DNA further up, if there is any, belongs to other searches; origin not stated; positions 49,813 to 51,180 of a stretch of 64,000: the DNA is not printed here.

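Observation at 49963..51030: Unknown P-loop protein hard-wired into an arginine operon that lacks argA/argJ and argE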

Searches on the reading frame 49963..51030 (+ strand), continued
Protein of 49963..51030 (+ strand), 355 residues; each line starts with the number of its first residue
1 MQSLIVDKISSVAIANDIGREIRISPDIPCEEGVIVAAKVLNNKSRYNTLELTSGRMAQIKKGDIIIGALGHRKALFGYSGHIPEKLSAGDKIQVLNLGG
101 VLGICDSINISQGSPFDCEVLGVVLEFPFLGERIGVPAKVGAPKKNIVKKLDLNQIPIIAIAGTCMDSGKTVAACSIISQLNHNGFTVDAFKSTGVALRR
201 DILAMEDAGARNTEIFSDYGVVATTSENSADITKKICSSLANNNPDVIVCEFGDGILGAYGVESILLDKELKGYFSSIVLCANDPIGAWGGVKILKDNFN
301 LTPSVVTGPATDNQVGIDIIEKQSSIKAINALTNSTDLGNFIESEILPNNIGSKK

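Call 69: find_homologous_proteins(query=P0230, max_evalue=1e-20)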
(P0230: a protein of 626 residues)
Query P0230 (626 aa): 133 proteins with E <= 1e-20 among 8000 candidates; the best 120 are listed.
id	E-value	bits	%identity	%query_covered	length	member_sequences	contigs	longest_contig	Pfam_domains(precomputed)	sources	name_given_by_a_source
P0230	0.0e+0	1354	100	100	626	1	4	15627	PF00696.34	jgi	jgi:acetylglutamate kinase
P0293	7.8e-97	344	53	51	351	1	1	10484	-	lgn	-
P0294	1.1e-94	336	58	48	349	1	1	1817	-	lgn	-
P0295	3.4e-94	335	57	47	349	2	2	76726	-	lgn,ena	-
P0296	1.2e-92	330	54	50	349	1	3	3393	-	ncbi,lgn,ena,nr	ncbi:MAG TPA: hypothetical protein PKA64_14960 [Myxococcota bacterium]|nr:hypothetical protein [Myxo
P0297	5.9e-92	327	52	50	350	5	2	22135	-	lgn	-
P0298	3.8e-91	325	54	49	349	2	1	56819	-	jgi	jgi:hypothetical protein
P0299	6.4e-91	324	56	48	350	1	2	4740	-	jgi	-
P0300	6.5e-91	324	54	50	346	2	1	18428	-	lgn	-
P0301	1.0e-90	323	54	50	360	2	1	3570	-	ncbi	-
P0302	1.1e-90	323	53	50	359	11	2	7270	-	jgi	jgi:hypothetical protein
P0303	5.3e-90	321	53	50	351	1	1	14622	-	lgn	-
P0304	6.6e-90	321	56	47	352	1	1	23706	-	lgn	-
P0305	1.3e-89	320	57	47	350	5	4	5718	-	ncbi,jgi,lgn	jgi:hypothetical protein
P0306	2.2e-89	319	53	47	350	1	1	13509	-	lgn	-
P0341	4.8e-59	219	44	48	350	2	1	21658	PF07755.18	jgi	jgi:hypothetical protein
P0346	1.9e-57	213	43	48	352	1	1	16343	PF07755.18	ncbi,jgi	ncbi:MAG TPA: hypothetical protein VGJ37_09615 [Pyrinomonadaceae bacterium]|jgi:hypothetical protein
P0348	2.1e-57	213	42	48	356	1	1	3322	PF07755.18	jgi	-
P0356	3.7e-56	209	44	48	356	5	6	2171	PF07755.18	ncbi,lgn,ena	-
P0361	1.3e-55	207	43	44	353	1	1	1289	PF07755.18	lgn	-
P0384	9.0e-47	178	43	44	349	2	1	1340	PF07755.18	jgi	-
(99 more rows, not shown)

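Call 72: search_solved_structures(query=P0346, max_evalue=10, show_alignments=3)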
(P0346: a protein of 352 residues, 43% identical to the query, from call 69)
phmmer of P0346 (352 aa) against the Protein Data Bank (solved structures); distinct sequences matched with E-value up to 10: 3.
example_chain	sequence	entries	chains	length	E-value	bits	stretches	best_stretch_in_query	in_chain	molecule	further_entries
7ve6_A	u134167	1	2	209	0.056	16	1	203-342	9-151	Response regulator protein VraR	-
4gvp_A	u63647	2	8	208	0.057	16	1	208-342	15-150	Response regulator protein vraR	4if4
5bnt_C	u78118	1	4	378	0.68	12.5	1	40-73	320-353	Aspartate-semialdehyde dehydrogenase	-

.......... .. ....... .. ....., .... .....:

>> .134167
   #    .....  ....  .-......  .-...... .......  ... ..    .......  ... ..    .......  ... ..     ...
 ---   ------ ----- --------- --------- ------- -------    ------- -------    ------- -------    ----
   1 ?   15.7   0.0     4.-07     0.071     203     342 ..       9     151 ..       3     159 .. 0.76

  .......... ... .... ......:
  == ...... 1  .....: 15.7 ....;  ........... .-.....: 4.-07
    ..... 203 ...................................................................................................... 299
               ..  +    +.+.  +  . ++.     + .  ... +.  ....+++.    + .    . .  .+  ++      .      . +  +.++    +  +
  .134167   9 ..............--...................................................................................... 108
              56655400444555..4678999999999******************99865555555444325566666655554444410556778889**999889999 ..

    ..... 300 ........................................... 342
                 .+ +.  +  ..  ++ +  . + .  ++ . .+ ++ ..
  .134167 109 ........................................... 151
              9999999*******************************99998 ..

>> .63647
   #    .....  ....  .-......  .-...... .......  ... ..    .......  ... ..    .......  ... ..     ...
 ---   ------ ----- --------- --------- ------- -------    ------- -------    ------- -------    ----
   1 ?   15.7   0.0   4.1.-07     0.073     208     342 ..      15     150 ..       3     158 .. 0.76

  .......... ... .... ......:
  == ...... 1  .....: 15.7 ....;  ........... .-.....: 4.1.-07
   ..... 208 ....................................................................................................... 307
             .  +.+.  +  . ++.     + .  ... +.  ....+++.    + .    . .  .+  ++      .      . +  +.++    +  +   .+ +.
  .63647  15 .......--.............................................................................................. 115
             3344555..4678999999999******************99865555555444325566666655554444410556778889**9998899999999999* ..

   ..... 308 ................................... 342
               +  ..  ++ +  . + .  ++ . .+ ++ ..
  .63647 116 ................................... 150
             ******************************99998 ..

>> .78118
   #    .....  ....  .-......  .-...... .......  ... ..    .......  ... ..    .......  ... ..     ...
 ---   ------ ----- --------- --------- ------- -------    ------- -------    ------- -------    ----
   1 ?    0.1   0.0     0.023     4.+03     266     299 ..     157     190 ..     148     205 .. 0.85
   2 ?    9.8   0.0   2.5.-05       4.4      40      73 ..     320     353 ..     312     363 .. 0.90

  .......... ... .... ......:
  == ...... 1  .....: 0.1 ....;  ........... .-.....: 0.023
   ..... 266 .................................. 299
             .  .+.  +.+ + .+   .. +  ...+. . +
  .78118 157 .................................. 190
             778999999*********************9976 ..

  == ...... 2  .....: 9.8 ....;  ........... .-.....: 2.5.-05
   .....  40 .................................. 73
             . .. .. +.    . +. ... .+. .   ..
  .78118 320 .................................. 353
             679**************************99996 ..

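Call 80: find_homologous_proteins(query=L060:10001-11038:+, max_evalue=1e-50)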
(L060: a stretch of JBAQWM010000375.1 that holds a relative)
Query L060:10001-11038:+ (346 aa): 6687 proteins with E <= 1e-50 among 8000 candidates; the best 120 are listed.
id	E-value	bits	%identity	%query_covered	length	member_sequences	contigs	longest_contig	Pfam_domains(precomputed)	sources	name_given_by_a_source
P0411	4.0e-208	708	94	100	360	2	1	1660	-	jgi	jgi:hypothetical protein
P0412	1.2e-207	707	94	100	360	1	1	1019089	-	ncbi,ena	-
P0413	8.3e-205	697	92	100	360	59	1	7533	-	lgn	-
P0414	3.6e-204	695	91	100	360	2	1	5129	-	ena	-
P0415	3.3e-203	692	91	100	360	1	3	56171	-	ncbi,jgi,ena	ncbi:MAG TPA: hypothetical protein VIK49_10370 [Steroidobacteraceae bacterium]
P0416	9.7e-203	690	92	100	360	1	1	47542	-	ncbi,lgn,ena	-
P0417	1.4e-201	687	90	100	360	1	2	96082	-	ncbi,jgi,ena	-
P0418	4.6e-201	685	90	99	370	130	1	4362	-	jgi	jgi:hypothetical protein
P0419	1.7e-200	683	90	100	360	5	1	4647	-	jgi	jgi:hypothetical protein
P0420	2.4e-200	683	90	99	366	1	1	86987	-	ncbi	ncbi:MAG: hypothetical protein ACREVI_02995 [Steroidobacteraceae bacterium]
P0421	5.8e-200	681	89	100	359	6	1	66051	-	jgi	-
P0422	2.2e-199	679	88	99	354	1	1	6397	-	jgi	jgi:hypothetical protein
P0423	7.9e-199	678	88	100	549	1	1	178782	PF01118.31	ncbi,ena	-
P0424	2.4e-198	676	90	100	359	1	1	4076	-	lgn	-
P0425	3.2e-198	676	89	99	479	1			-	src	-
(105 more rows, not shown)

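Call 87: find_related_loci(query=A4, collection=metagenome_contigs, flank=8000)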
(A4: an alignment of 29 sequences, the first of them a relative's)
Query A4 (350 aa) in metagenome_contigs; peptide patterns used: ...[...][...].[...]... (x = any residue, [..] = any of these).
600 stretches matched a pattern (row limit reached: there are more); 504 encode a relative of the query (tblastn E <= 1e-3); the best 80 are kept; 80 distinct loci.
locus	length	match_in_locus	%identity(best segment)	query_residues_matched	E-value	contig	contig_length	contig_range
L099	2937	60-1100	73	1-347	3e-169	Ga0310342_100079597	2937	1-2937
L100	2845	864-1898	71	1-345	2e-169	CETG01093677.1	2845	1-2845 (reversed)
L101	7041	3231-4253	71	6-346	6e-152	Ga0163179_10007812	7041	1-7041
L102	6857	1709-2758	60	3-350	3e-133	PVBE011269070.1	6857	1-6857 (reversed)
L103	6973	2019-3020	61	7-340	4e-124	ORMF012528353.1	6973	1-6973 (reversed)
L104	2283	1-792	59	83-346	4e-100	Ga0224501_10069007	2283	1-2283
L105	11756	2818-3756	43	8-320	3e-74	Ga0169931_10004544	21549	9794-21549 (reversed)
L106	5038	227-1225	41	8-338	1e-70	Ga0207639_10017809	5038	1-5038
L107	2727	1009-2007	41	8-338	2e-71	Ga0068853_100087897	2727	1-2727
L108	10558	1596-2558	43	7-321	3e-70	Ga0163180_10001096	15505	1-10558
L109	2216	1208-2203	40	9-338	5e-72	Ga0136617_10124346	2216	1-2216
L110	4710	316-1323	41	8-341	4e-70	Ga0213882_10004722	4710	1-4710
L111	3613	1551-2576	40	9-348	1e-69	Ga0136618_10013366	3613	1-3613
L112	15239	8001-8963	40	9-327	2e-69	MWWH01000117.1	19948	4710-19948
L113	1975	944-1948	40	9-341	8e-72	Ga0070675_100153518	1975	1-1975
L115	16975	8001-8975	43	9-332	4e-69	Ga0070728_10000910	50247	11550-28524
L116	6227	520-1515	40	9-338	4e-69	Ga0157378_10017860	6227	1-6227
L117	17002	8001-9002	41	7-338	3e-69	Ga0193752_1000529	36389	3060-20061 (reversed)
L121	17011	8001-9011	39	9-343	3e-68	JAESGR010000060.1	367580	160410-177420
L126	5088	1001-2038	39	9-338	3e-67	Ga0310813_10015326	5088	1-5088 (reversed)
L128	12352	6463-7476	40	13-349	5e-67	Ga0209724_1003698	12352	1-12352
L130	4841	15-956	42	36-348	8e-67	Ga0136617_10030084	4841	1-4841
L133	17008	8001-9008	40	5-338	4e-66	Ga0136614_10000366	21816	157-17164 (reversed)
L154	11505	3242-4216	42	21-343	1e-64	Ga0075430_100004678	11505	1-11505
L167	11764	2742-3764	40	6-345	2e-63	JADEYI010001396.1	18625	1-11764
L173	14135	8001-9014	40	9-344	5e-63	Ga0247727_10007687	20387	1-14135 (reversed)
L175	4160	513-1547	38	6-345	4e-63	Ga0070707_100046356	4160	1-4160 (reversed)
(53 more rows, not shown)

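Call 90: search_protein_families(library=pfam, proteins=[L105:6922-7989:+, L115:12024-13094:+, L167:7148-8269:+, L112:12977-14125:+, L112:14159-15238:+, L173:13250-14134:+, L128:10938-12284:-, L154:8402-9739:-, L108:5693-7357:-, L095:6817-7767:-], max_evalue=0.00001)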
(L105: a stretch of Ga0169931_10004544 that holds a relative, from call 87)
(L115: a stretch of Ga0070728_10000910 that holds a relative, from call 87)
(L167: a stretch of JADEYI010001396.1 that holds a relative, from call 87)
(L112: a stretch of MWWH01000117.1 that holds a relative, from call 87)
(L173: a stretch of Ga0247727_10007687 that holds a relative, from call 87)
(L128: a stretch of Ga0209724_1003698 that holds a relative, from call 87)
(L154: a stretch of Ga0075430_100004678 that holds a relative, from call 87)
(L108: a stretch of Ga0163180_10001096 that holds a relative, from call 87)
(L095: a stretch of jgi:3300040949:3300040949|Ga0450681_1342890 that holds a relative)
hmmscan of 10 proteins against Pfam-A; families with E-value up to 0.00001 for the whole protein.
L105:6922-7989:+ (355 aa): 2 families
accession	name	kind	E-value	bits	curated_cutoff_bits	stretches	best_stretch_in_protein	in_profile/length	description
PF01546.33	Peptidase_M20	-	7.4e-26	91.8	24.6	1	60-348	1-205/206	Peptidase family M20/M25/M40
PF07687.19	M20_dimer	-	5.3e-22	78.2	21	1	161-258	2-99/107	Peptidase dimerisation domain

L115:12024-13094:+ (356 aa): 2 families
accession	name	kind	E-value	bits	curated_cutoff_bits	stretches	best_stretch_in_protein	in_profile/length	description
PF01546.33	Peptidase_M20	-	8.9e-25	88.2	24.6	1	62-348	1-205/206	Peptidase family M20/M25/M40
PF07687.19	M20_dimer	-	1.3e-21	77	21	1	162-262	2-102/107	Peptidase dimerisation domain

L167:7148-8269:+ (373 aa): 3 families
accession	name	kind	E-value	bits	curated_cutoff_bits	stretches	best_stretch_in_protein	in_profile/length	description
PF00117.34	GATase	-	1.3e-46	159.1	22.8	1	186-362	2-188/190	Glutamine amidotransferase class-I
PF00988.28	CPSase_sm_chain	-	3.2e-40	137.3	27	1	9-133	1-125/126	Carbamoyl-phosphate synthase small chain, CPSase domain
PF07722.19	Peptidase_C26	-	6.7e-11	42.8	20.5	0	300-346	174-219/219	Peptidase C26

L112:12977-14125:+ (382 aa): 3 families
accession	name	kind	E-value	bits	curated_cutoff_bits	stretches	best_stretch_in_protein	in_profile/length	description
PF00800.23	PDT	-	7.1e-57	192.6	25.2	1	111-289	1-180/181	Prephenate dehydratase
PF01817.26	CM_2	-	1.1e-21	77.3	27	1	9-86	2-80/80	Chorismate mutase type II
PF01842.31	ACT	-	4e-06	26.9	27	0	299-363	2-65/66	ACT domain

L112:14159-15238:+ (360 aa): 2 families
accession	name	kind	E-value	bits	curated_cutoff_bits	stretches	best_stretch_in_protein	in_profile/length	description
PF00793.26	DAHP_synth_1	-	1.3e-45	155.9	25.5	1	95-350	9-259/270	DAHP synthetase I family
PF18152.6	DAHP_snth_FXD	-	1.6e-10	41.1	27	1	1-74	1-67/67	DAHP synthase ferredoxin-like domain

L173:13250-14134:+ (295 aa): 2 families
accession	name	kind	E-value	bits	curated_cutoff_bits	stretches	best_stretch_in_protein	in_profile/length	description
PF01546.33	Peptidase_M20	-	7.8e-24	85.2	24.6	1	58-193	1-143/206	Peptidase family M20/M25/M40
PF07687.19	M20_dimer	-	1.6e-20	73.5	21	1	157-259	1-102/107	Peptidase dimerisation domain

L128:10938-12284:- (448 aa): 4 families
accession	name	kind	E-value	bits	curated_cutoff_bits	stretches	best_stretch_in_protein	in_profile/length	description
PF13365.12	Trypsin_2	-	4.3e-34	118.7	27.6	1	143-279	1-144/144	Trypsin-like peptidase domain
PF00089.32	Trypsin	-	3.3e-20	73.3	20.6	1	133-304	23-218/220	Trypsin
PF13180.12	PDZ_2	-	6.3e-14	52.5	27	1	336-418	12-80/80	PDZ domain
PF17820.7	PDZ_6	-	2e-09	37.5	27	1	345-407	2-54/54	PDZ domain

L154:8402-9739:- (445 aa): 0 families

L108:5693-7357:- (554 aa): 7 families
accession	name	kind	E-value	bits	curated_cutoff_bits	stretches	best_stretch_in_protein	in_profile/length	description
PF04820.20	Trp_halogenase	-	1.8e-37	129.7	21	2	214-500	149-413/458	Tryptophan halogenase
PF01494.25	FAD_binding_3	-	4.4e-25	89.1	22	1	108-455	3-339/349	FAD binding domain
PF12831.13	FAD_oxidored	-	1.7e-13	51.1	27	0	194-281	65-146/416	FAD dependent oxidoreductase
PF01266.30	DAO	-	1.8e-11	44.6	27.9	0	218-365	144-292/353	FAD dependent oxidoreductase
PF00890.30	FAD_binding_2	-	2.3e-08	34.1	20.4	0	109-140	2-33/414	FAD binding domain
PF07992.20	Pyr_redox_2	-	3.6e-06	27.1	26.1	0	109-141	3-36/291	Pyridine nucleotide-disulphide oxidoreductase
PF13450.12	NAD_binding_8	-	9.6e-06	26.2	21.9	0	111-141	1-31/68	NAD(P)-binding Rossmann-like domain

L095:6817-7767:- (316 aa): 1 family
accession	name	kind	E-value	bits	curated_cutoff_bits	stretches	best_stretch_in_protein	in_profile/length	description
PF00491.26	Arginase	-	8.2e-57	193.2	22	1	10-309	3-276/280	Arginase family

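Call 93: search_protein_families(library=pfam, proteins=[L112:9084-9494:+, L121:7507-7926:+, L175:2683-3048:+, L130:1573-1974:+, L112:9530-10354:+, L116:1545-2171:+, L117:11676-12347:+, L126:2111-2680:+, L126:3104-4021:+, L133:10236-10937:+], max_evalue=0.001)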
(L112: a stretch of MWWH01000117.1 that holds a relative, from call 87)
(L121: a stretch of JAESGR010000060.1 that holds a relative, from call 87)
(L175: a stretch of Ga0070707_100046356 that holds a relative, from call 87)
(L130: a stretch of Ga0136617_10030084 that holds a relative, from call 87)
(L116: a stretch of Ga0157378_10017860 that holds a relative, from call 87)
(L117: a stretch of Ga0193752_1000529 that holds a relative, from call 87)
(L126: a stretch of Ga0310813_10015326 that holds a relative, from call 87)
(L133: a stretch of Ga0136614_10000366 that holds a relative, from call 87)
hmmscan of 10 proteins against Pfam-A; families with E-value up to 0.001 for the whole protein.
L112:9084-9494:+ (136 aa): 2 families
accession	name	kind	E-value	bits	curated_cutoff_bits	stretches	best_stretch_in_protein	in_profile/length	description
PF00903.31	Glyoxalase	-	2.8e-19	70.1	20.6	1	5-124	2-120/121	Glyoxalase/Bleomycin resistance protein/Dioxygenase superfamily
PF13669.12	Glyoxalase_4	-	0.00019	22.2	27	1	7-107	2-101/109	Glyoxalase/Bleomycin resistance protein/Dioxygenase superfamily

L121:7507-7926:+ (139 aa): 1 family
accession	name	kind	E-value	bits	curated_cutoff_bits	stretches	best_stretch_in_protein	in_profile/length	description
PF13366.12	PDDEXK_3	-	9.4e-42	142.5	22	1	24-137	2-117/117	PD-(D/E)XK nuclease superfamily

L175:2683-3048:+ (121 aa): 1 family
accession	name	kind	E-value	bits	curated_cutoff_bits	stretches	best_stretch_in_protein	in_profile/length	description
PF01588.26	tRNA_bind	-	3.3e-20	72.4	27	1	24-119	1-96/96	Putative tRNA binding domain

L130:1573-1974:+ (133 aa): 0 families

L112:9530-10354:+ (274 aa): 0 families

L116:1545-2171:+ (208 aa): 0 families

L117:11676-12347:+ (223 aa): 1 family
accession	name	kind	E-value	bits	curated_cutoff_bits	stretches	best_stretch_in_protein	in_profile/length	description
PF00702.32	Hydrolase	-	1.7e-08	35.5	26.4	1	5-140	3-151/191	haloacid dehalogenase-like hydrolase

L126:2111-2680:+ (189 aa): 4 families
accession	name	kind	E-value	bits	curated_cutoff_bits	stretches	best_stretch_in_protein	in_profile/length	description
PF00583.31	Acetyltransf_1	-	8.8e-18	65.1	20.7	1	56-163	16-115/116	Acetyltransferase (GNAT) family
PF13508.13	Acetyltransf_7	-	5.3e-12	46.4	27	1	76-163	5-81/84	Acetyltransferase (GNAT) domain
PF13673.13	Acetyltransf_10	-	6.8e-07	29.7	23.6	1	61-163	18-106/128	Acetyltransferase (GNAT) domain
PF14542.12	Acetyltransf_CG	-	0.00019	21.9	30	1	110-142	27-59/80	GCN5-related N-acetyl-transferase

L126:3104-4021:+ (305 aa): 1 family
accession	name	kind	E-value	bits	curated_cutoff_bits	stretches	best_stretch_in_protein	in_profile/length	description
PF01636.29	APH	-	1.3e-14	55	23.2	1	27-263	5-236/239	Phosphotransferase enzyme family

L133:10236-10937:+ (233 aa): 1 family
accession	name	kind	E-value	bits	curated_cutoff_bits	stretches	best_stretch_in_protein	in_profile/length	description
PF05685.18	Uma2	-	4.2e-22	78.9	27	1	47-197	8-154/172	Putative restriction endonuclease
